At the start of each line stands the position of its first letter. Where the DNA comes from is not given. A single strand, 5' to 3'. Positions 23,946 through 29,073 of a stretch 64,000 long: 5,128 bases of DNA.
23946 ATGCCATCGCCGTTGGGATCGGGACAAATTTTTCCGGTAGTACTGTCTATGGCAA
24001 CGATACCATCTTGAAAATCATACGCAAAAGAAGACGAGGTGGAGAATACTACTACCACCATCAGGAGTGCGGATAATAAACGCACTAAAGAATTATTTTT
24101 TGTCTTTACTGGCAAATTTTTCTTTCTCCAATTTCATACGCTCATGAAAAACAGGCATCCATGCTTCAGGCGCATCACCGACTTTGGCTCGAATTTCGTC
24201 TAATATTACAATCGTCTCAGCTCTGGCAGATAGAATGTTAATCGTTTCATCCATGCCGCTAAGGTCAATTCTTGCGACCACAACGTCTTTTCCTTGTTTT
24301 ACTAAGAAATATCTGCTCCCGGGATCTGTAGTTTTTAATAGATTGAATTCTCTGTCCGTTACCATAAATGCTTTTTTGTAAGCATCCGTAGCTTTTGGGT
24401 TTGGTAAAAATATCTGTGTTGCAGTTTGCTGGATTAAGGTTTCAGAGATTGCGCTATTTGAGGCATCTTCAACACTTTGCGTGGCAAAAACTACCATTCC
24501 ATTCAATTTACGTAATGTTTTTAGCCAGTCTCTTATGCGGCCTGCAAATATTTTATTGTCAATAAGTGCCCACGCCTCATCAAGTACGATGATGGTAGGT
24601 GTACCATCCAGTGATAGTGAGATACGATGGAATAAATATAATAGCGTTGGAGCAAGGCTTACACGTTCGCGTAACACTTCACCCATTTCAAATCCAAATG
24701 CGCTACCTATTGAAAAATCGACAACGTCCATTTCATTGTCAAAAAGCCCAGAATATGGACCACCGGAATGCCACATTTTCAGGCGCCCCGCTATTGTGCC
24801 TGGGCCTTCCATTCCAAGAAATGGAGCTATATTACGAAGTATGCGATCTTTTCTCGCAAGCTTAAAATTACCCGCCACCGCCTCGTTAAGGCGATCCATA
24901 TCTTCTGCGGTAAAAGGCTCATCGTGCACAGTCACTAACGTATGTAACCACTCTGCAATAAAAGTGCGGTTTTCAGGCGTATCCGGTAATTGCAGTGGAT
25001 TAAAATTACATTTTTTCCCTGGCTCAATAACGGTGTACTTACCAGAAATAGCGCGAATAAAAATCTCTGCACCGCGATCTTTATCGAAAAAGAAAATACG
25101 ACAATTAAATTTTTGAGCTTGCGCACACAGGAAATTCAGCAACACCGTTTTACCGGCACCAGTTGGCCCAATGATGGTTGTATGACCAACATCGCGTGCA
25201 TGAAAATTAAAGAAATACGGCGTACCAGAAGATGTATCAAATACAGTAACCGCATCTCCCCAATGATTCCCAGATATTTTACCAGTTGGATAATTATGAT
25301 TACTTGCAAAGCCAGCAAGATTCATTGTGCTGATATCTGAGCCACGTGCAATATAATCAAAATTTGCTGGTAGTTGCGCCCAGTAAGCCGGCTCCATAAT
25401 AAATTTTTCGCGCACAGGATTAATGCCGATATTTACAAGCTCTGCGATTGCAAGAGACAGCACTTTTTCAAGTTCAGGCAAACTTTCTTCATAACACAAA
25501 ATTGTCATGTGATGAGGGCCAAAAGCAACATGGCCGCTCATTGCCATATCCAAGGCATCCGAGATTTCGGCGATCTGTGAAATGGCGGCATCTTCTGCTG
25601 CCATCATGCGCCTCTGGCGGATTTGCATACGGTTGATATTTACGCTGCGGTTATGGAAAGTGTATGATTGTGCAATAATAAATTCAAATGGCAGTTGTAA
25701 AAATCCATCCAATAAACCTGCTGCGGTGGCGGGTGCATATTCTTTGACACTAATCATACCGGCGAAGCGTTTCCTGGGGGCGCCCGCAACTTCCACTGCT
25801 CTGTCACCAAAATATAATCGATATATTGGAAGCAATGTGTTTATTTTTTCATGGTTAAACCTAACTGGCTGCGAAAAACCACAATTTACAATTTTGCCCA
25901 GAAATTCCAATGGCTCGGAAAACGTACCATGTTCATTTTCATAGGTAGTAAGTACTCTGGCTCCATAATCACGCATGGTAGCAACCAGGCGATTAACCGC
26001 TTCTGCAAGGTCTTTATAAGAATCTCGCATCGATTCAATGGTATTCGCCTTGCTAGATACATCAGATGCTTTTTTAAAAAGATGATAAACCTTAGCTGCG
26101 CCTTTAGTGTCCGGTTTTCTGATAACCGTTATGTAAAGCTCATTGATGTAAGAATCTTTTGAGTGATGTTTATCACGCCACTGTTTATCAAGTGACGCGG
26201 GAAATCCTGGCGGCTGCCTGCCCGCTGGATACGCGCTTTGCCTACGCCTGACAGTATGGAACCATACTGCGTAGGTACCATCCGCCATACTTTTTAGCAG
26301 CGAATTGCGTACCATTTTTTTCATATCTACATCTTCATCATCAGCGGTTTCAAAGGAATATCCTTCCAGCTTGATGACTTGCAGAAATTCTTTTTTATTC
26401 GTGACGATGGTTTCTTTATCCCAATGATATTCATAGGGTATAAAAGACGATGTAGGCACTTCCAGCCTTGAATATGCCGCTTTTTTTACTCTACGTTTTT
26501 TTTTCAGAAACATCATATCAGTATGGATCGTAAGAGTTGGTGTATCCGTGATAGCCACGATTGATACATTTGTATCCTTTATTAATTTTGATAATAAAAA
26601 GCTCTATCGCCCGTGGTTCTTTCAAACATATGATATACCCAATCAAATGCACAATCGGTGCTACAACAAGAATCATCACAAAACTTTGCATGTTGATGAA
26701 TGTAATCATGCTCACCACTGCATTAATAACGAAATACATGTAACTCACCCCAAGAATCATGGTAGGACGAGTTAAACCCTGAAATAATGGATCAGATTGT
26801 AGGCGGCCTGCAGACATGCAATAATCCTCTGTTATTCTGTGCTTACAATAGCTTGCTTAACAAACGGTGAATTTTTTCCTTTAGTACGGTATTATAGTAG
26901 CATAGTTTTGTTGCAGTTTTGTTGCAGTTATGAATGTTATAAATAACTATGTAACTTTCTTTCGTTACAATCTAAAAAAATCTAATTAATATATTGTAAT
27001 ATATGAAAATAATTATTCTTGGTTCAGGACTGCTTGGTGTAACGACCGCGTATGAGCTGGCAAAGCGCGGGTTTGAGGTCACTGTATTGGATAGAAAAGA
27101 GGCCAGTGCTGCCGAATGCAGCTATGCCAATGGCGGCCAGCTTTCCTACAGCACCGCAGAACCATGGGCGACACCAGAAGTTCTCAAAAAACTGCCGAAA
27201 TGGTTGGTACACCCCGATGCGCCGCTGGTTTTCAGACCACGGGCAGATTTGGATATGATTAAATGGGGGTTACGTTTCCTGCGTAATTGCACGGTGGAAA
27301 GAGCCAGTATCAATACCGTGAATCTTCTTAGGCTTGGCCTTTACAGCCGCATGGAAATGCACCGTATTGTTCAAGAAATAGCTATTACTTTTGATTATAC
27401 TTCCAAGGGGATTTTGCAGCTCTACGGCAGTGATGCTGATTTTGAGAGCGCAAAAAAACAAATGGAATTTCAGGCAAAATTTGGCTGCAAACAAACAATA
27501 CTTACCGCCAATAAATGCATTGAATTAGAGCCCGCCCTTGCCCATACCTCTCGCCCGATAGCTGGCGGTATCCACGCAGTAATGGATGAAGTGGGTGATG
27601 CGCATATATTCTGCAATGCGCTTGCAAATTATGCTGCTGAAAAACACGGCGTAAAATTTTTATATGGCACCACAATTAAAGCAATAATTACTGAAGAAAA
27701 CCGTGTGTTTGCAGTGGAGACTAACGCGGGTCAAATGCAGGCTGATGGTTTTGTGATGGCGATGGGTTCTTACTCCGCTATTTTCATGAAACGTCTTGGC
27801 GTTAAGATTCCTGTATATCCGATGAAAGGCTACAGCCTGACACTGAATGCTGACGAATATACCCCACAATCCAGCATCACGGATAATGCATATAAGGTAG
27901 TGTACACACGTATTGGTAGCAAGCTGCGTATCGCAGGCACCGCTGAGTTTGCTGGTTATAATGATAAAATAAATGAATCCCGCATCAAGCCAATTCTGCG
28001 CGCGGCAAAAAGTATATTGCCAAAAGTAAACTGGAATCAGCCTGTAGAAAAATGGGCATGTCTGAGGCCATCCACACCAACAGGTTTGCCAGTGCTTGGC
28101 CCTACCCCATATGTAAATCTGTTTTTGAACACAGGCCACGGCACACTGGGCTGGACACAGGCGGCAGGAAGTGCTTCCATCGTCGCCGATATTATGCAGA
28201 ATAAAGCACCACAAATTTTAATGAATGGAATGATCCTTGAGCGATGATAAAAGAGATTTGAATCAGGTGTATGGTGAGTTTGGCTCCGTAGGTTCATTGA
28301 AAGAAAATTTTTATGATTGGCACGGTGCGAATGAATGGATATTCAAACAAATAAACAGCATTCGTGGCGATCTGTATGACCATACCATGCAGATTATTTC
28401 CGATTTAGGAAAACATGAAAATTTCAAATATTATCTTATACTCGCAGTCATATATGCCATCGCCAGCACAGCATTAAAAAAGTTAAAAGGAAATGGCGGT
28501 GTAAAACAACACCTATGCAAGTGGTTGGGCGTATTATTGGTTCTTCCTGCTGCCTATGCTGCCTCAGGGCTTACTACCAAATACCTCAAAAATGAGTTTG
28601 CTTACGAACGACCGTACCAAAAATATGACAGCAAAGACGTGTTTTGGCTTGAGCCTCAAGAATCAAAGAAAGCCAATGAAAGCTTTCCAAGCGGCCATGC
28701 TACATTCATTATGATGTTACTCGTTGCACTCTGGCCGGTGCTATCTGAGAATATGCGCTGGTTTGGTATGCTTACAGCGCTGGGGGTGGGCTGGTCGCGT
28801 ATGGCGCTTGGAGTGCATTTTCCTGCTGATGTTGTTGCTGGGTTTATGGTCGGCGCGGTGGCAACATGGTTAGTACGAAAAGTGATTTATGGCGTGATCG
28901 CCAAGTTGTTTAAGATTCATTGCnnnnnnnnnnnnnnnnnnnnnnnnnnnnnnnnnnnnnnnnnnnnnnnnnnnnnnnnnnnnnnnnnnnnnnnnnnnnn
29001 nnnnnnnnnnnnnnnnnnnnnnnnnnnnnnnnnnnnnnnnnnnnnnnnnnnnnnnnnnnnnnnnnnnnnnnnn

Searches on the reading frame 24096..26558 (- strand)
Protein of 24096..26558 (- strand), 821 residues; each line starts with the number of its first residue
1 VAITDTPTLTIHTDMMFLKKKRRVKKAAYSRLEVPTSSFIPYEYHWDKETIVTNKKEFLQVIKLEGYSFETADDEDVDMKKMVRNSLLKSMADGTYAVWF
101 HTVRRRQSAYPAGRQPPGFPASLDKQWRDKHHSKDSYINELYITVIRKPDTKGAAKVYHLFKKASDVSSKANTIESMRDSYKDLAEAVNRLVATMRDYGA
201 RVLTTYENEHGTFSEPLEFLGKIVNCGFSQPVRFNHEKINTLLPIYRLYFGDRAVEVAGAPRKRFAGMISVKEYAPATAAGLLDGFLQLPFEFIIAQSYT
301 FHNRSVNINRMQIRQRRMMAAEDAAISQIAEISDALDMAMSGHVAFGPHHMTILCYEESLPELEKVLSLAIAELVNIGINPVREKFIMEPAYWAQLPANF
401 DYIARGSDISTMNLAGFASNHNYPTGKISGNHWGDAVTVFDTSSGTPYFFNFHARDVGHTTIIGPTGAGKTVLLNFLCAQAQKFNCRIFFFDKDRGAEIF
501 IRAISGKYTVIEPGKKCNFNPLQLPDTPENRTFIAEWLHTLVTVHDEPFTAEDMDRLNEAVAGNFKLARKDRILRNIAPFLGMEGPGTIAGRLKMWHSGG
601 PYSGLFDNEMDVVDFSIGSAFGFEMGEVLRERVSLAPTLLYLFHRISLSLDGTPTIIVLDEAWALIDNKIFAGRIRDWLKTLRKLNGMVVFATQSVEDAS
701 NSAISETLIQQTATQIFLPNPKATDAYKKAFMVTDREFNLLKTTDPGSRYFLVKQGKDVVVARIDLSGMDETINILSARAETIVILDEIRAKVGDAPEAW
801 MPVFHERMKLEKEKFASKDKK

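Call 40: search_protein_families(library=pfam, proteins=[window:24096-26558:-], max_evalue=0.00001)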
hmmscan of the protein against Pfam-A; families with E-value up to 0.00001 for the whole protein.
window:24096-26558:- (821 aa): 3 families
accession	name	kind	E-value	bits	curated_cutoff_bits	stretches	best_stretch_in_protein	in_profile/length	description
PF03135.19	CagE_TrbE_VirB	-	3.4e-51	174.6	21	1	202-405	2-204/204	CagE, TrbE, VirB family, component of type IV transporter system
PF19044.6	P-loop_TraG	-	2e-16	60.1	25.8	1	648-728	245-326/413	TraG P-loop domain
PF12846.13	AAA_10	-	1.3e-07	31.4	27.5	0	458-525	22-81/362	AAA-like domain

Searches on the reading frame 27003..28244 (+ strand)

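Call 6: search_protein_families(library=pfam, proteins=[window:27003-28244:+], max_evalue=0.001)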
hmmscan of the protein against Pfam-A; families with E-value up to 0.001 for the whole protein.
window:27003-28244:+ (414 aa): 11 families
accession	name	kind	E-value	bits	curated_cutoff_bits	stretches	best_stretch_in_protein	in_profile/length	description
PF01266.30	DAO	-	2.3e-68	231.7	27.9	1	2-396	1-352/353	FAD dependent oxidoreductase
PF07992.20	Pyr_redox_2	-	2e-09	37.7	26.1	1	206-268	187-250/291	Pyridine nucleotide-disulphide oxidoreductase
PF03486.20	HI0933_like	-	8.9e-08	32.3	50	0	2-48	2-48/244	HI0933-like protein Rossmann domain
PF00070.33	Pyr_redox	-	1.3e-07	32.5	22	0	2-33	1-32/82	Pyridine nucleotide-disulphide oxidoreductase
PF13450.12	NAD_binding_8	-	1.9e-06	28.5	21.9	1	5-34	1-30/68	NAD(P)-binding Rossmann-like domain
PF13738.12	Pyr_redox_3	-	2.4e-06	27.5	30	0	213-259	92-137/305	Pyridine nucleotide-disulphide oxidoreductase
PF00890.30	FAD_binding_2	-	3.8e-05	23.5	20.4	1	3-258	2-205/414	FAD binding domain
PF01946.23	Thi4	-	5.3e-05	23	26.2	0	2-35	19-53/235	Thi4 family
PF02737.24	3HCDH_N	-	0.00039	20.8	22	1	2-40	1-39/180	3-hydroxyacyl-CoA dehydrogenase, NAD binding domain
PF03721.20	UDPG_MGDP_dh_N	-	0.00059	19.9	27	1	1-34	1-34/187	UDP-glucose/GDP-mannose dehydrogenase family, NAD binding domain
PF01494.25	FAD_binding_3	-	0.00082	19.1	22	0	2-35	3-36/349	FAD binding domain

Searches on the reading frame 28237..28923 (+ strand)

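Call 6: search_protein_families(library=pfam, proteins=[window:28237-28923:+], max_evalue=0.001)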
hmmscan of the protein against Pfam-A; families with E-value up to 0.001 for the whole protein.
window:28237-28923:+ (229 aa): 3 families
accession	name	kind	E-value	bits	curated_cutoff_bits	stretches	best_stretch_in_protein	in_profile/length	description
PF01569.27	PAP2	-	7.8e-22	77.9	27.2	1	101-217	3-125/130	PAP2 superfamily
PF14378.12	PAP2_3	-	5.7e-10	39.7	27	1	139-211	116-189/190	PAP2 superfamily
PF14360.12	PAP2_C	-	0.00044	21.2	27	0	152-211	8-70/74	PAP2 superfamily C-terminal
